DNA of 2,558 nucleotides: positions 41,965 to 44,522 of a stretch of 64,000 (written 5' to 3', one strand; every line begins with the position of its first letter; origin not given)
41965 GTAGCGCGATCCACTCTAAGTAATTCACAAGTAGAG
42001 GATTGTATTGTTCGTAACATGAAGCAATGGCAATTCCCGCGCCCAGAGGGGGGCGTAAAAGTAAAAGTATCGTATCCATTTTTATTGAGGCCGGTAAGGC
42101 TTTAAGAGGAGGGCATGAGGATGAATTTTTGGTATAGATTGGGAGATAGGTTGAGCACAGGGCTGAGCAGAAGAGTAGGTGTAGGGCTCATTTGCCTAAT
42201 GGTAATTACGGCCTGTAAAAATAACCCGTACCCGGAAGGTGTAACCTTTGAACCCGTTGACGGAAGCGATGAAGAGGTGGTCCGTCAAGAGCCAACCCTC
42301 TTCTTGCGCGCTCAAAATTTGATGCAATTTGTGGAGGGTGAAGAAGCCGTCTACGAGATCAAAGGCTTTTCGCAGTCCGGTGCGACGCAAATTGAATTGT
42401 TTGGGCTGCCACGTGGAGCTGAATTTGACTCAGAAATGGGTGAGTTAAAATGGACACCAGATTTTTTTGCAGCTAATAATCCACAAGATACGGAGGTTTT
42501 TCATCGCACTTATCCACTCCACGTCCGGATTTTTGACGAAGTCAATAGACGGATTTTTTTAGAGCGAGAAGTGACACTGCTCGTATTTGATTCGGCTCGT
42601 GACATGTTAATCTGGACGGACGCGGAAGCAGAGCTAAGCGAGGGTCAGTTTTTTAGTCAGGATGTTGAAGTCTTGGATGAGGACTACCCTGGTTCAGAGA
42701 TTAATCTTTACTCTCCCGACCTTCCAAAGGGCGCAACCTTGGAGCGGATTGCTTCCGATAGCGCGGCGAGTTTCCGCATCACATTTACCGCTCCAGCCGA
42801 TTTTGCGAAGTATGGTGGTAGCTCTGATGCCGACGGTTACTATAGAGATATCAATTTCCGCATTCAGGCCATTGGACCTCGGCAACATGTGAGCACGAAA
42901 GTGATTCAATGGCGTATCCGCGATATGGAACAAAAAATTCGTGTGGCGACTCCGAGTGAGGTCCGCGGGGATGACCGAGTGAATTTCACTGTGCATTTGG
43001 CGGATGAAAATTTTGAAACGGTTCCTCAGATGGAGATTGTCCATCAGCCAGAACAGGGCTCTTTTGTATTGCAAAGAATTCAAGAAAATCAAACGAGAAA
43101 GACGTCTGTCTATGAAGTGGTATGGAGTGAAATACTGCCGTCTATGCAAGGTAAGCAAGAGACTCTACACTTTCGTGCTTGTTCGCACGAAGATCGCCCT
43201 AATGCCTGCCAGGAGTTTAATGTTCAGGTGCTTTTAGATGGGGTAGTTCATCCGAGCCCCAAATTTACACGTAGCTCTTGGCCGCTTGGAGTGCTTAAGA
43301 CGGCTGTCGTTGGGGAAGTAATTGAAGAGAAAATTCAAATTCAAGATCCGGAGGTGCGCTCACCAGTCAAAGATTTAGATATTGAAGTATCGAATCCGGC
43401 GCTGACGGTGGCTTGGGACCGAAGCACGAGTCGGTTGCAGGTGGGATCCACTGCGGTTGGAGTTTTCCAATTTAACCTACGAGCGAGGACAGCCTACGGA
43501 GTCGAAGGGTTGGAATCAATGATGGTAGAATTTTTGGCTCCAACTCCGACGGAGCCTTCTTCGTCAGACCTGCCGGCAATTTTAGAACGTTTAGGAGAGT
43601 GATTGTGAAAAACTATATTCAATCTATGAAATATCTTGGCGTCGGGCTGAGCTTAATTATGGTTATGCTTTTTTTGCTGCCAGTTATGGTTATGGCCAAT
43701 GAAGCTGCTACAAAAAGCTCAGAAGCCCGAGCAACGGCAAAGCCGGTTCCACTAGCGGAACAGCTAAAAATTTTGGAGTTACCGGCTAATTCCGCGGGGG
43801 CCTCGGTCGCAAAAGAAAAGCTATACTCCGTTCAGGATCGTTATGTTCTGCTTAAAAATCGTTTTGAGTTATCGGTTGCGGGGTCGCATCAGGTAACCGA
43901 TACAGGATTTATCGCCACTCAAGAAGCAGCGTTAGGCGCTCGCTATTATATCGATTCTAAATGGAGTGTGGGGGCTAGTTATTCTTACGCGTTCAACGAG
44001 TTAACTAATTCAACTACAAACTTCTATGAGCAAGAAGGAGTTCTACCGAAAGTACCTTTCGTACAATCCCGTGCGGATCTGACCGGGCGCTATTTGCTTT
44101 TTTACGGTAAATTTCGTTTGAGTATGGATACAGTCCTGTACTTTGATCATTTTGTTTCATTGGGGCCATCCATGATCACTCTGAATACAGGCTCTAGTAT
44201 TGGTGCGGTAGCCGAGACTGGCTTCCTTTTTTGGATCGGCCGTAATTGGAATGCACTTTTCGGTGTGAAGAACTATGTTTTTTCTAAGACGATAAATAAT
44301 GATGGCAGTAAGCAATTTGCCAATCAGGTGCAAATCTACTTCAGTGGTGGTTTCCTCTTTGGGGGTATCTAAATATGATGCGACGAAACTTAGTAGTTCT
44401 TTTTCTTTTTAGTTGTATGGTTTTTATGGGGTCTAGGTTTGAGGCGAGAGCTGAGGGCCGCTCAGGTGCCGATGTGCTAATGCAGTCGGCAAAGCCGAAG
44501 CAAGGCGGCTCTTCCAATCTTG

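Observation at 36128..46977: Ten-gene translationally coupled operon: a TolQ/TolR-type motor (1+2) with TPR, TonB-like (AgmX/PglI-type), OM-barrel, lipoprotein and vWA components, giving an Agl/Glt/Nfs-like envelope machine with unassignable parts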

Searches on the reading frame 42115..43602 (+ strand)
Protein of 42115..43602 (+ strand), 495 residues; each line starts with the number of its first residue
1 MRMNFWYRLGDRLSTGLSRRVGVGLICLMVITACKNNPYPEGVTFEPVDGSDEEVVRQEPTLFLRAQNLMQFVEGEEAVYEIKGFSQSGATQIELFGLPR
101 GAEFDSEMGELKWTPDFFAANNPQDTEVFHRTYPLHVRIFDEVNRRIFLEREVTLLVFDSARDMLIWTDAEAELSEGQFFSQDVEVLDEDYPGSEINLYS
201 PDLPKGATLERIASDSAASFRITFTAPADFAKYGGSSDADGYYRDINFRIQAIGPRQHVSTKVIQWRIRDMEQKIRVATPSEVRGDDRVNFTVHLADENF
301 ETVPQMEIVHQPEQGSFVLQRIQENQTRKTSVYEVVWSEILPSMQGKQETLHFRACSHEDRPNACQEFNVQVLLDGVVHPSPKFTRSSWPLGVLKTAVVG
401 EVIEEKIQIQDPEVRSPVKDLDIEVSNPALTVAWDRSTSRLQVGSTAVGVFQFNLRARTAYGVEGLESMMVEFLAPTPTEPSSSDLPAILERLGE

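Call 4: search_protein_families(library=pfam, proteins=[window:42115-43602:+], max_evalue=0.1)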
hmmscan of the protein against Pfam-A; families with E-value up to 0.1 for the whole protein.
window:42115-43602:+ (495 aa): 1 family
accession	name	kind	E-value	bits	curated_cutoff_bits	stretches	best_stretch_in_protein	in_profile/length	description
PF05345.18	He_PIG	-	0.03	15.2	24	0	96-115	44-65/96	Putative Ig domain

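Call 5: search_protein_families(library=ncbifam, proteins=[window:42115-43602:+], max_evalue=0.1)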
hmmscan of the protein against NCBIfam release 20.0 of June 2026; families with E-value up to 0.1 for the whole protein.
window:42115-43602:+ (495 aa): 0 families

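Call 12: find_homologous_proteins(query=window:42115-43599:+, max_evalue=0.001)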
Query window:42115-43599:+ (495 aa): 5 proteins with E <= 0.001 among 8000 candidates.
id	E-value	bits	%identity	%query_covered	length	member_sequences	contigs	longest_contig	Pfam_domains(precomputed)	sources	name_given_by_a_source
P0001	0.0e+0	1120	100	100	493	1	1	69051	-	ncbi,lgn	-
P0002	4.2e-210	717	66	96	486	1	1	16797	-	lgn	-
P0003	1.2e-43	168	29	89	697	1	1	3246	-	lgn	-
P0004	1.8e-41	161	26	92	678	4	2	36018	-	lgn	-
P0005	6.7e-39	152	26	89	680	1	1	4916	-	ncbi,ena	-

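Call 13: find_encoding_contigs(protein=P0001, flank=10000, max_places=3)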
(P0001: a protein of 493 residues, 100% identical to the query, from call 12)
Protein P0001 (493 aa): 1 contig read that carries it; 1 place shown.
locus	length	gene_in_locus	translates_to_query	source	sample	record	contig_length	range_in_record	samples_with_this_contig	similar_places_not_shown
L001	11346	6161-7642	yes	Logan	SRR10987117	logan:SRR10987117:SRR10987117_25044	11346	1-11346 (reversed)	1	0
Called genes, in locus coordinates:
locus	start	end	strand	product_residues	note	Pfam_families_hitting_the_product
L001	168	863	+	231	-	PF01618:MotA_ExbB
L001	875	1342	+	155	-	PF02472:ExbD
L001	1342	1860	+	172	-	PF02472:ExbD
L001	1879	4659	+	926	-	PF00515:TPR_1 (faint)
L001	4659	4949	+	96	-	-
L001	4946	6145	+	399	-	-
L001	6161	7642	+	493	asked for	-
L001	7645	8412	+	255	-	-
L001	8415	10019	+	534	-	-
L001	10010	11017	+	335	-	-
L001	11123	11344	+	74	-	?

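Call 14: find_encoding_contigs(protein=P0004, flank=10000, max_places=3)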
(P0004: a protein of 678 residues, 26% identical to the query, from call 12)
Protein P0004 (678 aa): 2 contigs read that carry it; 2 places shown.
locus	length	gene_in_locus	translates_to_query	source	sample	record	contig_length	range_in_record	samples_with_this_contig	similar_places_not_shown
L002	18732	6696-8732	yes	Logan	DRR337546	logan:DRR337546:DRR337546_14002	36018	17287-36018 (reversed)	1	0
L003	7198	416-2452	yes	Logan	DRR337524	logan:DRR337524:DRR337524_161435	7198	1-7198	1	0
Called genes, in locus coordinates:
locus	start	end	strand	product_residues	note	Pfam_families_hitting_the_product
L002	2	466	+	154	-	?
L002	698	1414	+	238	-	PF01618:MotA_ExbB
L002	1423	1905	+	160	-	PF02472:ExbD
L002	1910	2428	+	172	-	PF02472:ExbD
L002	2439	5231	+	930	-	-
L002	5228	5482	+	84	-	-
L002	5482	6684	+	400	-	-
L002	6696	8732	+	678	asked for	-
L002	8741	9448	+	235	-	-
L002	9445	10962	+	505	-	-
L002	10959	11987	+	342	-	-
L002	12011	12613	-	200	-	PF08534:Redoxin, PF00578:AhpC-TSA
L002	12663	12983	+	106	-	-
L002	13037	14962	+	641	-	PF00005:ABC_tran, PF02463:SMC_N (faint), PF01926:MMR_HSR1 (faint), PF13304:AAA_21 (faint), PF12848:ABC_tran_Xtn (weak), PF00005:ABC_tran, PF16326:ABC_tran_CTD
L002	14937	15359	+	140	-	-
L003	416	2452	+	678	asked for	-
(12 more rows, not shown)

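Call 17: search_solved_structures(query=window:42115-43599:+, max_evalue=1)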
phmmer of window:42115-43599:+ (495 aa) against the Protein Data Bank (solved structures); distinct sequences matched with E-value up to 1: 3.
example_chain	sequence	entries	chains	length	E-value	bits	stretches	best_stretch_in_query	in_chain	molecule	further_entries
7smj_A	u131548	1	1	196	0.023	16.9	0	176-243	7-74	AI-designed TIM-barrel F2N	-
6j5d_H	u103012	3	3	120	0.096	14.8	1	181-248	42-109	antibody heavy chain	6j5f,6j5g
1e6y_C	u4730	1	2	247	0.56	12.3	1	189-284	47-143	METHYL-COENZYME M REDUCTASE SUBUNIT GAMMA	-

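Call 39: search_protein_families(library=pfam, alignment_id=A4, max_evalue=0.01)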
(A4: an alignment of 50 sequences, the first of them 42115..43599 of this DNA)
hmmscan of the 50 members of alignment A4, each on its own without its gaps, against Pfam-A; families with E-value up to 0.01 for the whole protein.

A. member 1, window:42115-43599:+ (495 aa): 0 families

B. families by the number of members that match (of 50 scanned): 2 families
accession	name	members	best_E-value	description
PF05345.18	He_PIG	11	6.1e-05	Putative Ig domain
PF21558.3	Pept_S41_N_bact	1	0.0066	Bacteroidetes, Peptidase, S41 family, N-terminal domain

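Call 55: search_protein_representatives(alignment_id=A2)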
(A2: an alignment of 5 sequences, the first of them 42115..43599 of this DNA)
Query: 5 sequences, 673 profile positions. Proteins with E-value up to 0.001 (for the whole library): 1370; up to 1e-10: 539; up to 1e-30: 204. The best 150 are listed.
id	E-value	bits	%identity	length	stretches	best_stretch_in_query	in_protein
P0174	1.8e-283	958.3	-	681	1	7-673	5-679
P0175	5.1e-247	837.9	-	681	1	10-673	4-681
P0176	1.2e-221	754.1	-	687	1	8-672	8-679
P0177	3.6e-221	752.5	-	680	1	11-671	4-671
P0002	3.6e-204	696.3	-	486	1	1-457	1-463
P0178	4.0e-188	643.3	-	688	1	17-672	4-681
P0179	4.0e-186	636.6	-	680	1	13-671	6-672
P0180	2.9e-182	623.9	-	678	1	8-672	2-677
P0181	1.0e-172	592.4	-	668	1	13-668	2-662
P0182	4.2e-165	567.2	-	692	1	10-672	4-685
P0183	2.2e-152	525.1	-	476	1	7-477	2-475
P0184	6.2e-140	484.0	-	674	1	8-669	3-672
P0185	1.3e-133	463.1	-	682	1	11-669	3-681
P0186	5.1e-133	461.1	-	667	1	7-668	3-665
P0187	1.0e-130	453.6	-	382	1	302-673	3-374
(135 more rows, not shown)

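Call 65: predict_structure(alignment_id=A7)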
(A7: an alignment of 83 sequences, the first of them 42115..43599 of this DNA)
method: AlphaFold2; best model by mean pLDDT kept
length: 495 residues; sequences in the alignment: 83
mean_pLDDT: 90.0   pTM: 0.68
mean pLDDT of the five models: 90.0, 89.7, 89.4, 88.9, 88.8
residues with pLDDT >= 90: 395; 70-90: 31; 50-70: 47; < 50: 22
segments of 3 or more residues with pLDDT < 50: 12-19, 483-487, 492-495
pLDDT, mean of each block of 10 residues (from residue 1): 53 49 67 62 63 57 96 98 96 98 98 97 94 98 94 98 96 98 97 96 98 89 98 95 98 97 98 97 96 98 97 97 98 98 94 95 95 90 96 96 97 92 97 96 98 96 94 87 49 46
secondary structure, 60 per line:
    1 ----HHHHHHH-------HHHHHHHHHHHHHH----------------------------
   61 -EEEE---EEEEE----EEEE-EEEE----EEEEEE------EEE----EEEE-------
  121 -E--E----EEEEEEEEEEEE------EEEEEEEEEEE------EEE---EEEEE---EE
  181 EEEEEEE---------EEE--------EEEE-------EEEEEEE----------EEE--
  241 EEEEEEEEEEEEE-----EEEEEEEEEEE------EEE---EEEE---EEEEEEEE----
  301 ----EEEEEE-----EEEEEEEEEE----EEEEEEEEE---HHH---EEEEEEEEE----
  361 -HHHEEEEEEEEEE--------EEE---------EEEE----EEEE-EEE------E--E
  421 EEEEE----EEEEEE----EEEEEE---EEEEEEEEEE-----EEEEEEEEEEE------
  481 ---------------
elements in order: H5-11 H19-32 E62-65 E69-73 E78-81 E83-86 E91-96 E103-105 E110-113 E130-141 E148-158 E165-167 E171-175 E179-187 E197-199 E208-211 E219-225 E236-238 E241-253 E259-269 E276-278 E282-285 E289-296 E305-310 E316-325 E330-338 E348-356 E365-374 E383-385 E395-398 E403-406 E408-410 E420-425 E430-435 E440-445 E449-458 E464-474

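Call 70: fold_search(model_id=the predicted structure, library=pdb)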
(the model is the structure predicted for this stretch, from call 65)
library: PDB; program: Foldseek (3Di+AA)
matches with E <= 10: 1965; with E <= 0.001: 1025
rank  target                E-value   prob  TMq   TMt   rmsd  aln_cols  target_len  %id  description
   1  5szr_A                2.5e-14  1.00  0.30  0.34  12.8       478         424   12  Protocadherin Gamma B2 extracellular cadherin domains 3-6 (released 2016-10-19)
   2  9ijj_C                4.7e-14  1.00  0.24  0.15  22.7       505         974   12  In situ structure of the central apparatus in mouse sperm axoneme. (released 2025-06-04)
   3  6xi1_AAA              1.6e-13  1.00  0.38  0.42  10.2       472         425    8  Crystal structure of tetra-tandem repeat in extending RTX adhesin from Aeromonas hydrophila (released 2020-10-14)
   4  6xi1_BBB              1.9e-13  1.00  0.34  0.38  11.4       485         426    8  Crystal structure of tetra-tandem repeat in extending RTX adhesin from Aeromonas hydrophila (released 2020-10-14)
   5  4aq1_C                1.9e-13  1.00  0.20  0.17  52.5       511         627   11  Structure of the SbsB S-layer protein of Geobacillus stearothermophilus PV72p2 in complex with nanobody KB6 (released 2012-06-13)
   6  8egw_B                2.1e-13  1.00  0.29  0.32  13.1       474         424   10  Complex of Fat4(EC1-4) bound to Dchs1(EC1-3) (released 2023-02-22)
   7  8d40_B                2.2e-13  1.00  0.33  0.37  11.5       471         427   12  Crystal structure of human CELSR1 EC1-4 (released 2023-08-30)
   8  4wrm_A                2.7e-13  1.00  0.20  0.21  25.9       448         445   12  Structure of the human CSF-1:CSF-1R complex (released 2015-08-12)
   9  8dfm_A                2.8e-13  1.00  0.20  0.22  17.3       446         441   12  Ectodomain of full-length wild-type KIT-SCF dimers (released 2023-03-29)
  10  8opr_A                3.1e-13  1.00  0.15  0.12  36.7       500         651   11  Structure of the EA1 surface layer of Bacillus anthracis (released 2023-11-08)
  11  6vg1_A                4.4e-13  1.00  0.34  0.28  11.3       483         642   11  xenopus protocadherin 8.1 EC1-6 (released 2020-03-11)
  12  7a7d_a                6.0e-13  1.00  0.28  0.26  15.3       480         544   11  Cadherin fit into cryo-ET map (released 2020-12-23)
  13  5szo_A                6.6e-13  1.00  0.37  0.42  10.3       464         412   12  Protocadherin Gamma B7 extracellular cadherin domains 1-4 P41212 crystal form (released 2016-10-19)
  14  8d40_A                7.7e-13  1.00  0.33  0.37  11.7       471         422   12  Crystal structure of human CELSR1 EC1-4 (released 2023-08-30)
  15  5v5x_B                8.6e-13  1.00  0.33  0.38  11.1       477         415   12  Protocadherin gammaB7 EC3-6 cis-dimer structure (released 2017-11-01)
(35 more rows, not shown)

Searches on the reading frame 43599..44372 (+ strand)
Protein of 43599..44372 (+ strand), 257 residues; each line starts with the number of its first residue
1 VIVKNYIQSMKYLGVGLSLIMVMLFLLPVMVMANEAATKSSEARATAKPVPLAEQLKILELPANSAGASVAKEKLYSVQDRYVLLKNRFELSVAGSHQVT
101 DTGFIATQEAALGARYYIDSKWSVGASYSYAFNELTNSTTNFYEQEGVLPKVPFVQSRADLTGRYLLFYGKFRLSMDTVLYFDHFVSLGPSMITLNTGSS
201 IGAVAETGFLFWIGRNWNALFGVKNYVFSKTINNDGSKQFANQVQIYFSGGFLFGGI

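Call 4: search_protein_families(library=pfam, proteins=[window:43599-44372:+], max_evalue=0.1)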
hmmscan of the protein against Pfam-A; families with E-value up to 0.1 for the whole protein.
window:43599-44372:+ (257 aa): 1 family
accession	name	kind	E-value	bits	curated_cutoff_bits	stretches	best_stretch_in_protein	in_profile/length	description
PF01620.22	Pollen_allerg_2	-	0.079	13.8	28.2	0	20-102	6-85/141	Ribonuclease (pollen allergen)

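Call 5: search_protein_families(library=ncbifam, proteins=[window:43599-44372:+], max_evalue=0.1)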
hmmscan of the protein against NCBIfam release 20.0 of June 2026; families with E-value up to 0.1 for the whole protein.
window:43599-44372:+ (257 aa): 1 family
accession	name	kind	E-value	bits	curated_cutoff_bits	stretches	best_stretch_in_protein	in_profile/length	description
TIGR04565.1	OMP_myx_plus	subfamily_domain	6.9e-16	58.6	60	1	105-254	10-161/161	outer membrane beta-barrel domain-containing protein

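Call 75: search_protein_families(library=ncbifam, alignment_id=A8, max_evalue=0.01)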
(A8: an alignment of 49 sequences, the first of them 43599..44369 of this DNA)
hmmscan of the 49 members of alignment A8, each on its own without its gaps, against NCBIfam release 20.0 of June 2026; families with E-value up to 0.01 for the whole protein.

A. member 1, window:43599-44369:+ (257 aa): 1 family
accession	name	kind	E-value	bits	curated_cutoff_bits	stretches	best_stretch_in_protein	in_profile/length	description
TIGR04565.1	OMP_myx_plus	subfamily_domain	6.9e-16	58.6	60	1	105-254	10-161/161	outer membrane beta-barrel domain-containing protein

B. families by the number of members that match (of 49 scanned): 5 families
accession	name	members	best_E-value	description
TIGR04565.1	OMP_myx_plus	49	4.3e-27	outer membrane beta-barrel domain-containing protein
NF047432.1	LA_3334_fam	3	0.0014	LA_3334 family protein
TIGR03519.1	T9SS_PorP_fam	1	0.00022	PorP/SprF family type IX secretion system membrane protein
NF038367.1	OM_lipo_TUL4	1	0.0027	TUL4 family lipoprotein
NF033697.1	leader_RseD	1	0.0045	rpoE leader peptide RseD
